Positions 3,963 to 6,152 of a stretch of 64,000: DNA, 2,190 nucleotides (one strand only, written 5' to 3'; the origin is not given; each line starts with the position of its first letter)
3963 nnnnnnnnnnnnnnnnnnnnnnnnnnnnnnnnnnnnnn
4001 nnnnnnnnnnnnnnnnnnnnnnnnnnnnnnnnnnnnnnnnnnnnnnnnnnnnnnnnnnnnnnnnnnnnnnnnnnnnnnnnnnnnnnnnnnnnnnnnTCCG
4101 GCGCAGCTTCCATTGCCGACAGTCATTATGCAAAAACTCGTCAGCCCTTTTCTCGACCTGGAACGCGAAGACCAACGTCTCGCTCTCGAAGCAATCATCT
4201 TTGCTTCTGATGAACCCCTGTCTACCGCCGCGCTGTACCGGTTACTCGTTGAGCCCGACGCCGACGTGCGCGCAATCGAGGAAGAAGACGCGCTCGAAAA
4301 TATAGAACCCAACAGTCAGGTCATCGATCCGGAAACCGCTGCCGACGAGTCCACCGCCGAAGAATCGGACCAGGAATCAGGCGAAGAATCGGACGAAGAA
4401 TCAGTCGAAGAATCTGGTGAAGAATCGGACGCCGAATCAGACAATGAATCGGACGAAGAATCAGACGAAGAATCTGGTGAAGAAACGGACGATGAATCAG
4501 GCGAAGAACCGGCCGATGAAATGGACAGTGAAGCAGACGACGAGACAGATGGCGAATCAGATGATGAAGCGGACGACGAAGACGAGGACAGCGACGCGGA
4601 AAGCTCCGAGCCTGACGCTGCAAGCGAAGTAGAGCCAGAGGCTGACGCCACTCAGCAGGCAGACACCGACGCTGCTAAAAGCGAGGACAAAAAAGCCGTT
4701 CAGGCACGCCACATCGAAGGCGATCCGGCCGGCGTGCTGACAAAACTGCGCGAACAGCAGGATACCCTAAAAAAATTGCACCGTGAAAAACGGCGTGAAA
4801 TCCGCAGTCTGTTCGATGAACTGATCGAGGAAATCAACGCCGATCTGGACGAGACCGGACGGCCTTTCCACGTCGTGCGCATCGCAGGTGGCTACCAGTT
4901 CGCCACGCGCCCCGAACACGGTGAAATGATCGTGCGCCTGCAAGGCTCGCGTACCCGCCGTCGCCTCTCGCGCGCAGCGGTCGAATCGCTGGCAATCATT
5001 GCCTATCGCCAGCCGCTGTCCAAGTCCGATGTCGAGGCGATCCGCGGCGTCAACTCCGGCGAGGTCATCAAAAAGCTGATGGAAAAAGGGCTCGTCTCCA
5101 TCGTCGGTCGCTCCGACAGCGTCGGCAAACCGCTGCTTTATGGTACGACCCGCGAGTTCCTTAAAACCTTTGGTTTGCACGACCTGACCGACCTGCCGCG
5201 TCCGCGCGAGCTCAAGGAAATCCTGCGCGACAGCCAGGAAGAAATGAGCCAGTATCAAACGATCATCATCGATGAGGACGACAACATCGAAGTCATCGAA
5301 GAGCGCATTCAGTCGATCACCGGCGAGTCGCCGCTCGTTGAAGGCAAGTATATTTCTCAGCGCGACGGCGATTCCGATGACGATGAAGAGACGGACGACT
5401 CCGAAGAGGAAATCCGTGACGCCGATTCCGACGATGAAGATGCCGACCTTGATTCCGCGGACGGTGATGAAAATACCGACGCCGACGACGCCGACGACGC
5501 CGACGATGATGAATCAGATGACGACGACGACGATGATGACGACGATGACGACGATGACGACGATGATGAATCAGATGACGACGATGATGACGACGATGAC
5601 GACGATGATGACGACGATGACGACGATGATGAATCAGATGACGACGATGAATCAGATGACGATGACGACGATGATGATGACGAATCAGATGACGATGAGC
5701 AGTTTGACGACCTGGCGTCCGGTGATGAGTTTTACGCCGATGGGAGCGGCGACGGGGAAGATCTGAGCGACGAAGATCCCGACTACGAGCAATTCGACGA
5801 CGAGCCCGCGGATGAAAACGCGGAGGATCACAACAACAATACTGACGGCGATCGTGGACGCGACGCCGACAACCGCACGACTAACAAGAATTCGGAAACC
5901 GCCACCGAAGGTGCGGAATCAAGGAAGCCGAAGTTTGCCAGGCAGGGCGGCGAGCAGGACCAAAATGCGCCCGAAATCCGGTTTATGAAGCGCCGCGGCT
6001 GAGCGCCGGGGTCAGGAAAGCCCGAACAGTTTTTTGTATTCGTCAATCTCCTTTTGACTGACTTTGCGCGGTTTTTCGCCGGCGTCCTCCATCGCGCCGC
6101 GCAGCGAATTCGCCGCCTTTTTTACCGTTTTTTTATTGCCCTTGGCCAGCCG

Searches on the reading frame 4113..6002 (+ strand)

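Call 98: search_protein_families(library=pfam, proteins=[window:4113-6002:+], max_evalue=0.001)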
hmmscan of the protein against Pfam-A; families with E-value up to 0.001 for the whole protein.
window:4113-6002:+ (629 aa): 1 family
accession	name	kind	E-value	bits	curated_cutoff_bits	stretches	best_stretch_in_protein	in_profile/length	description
PF04079.22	SMC_ScpB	-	3.1e-46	157.3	27.4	1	219-363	19-159/160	Segregation and condensation complex subunit ScpB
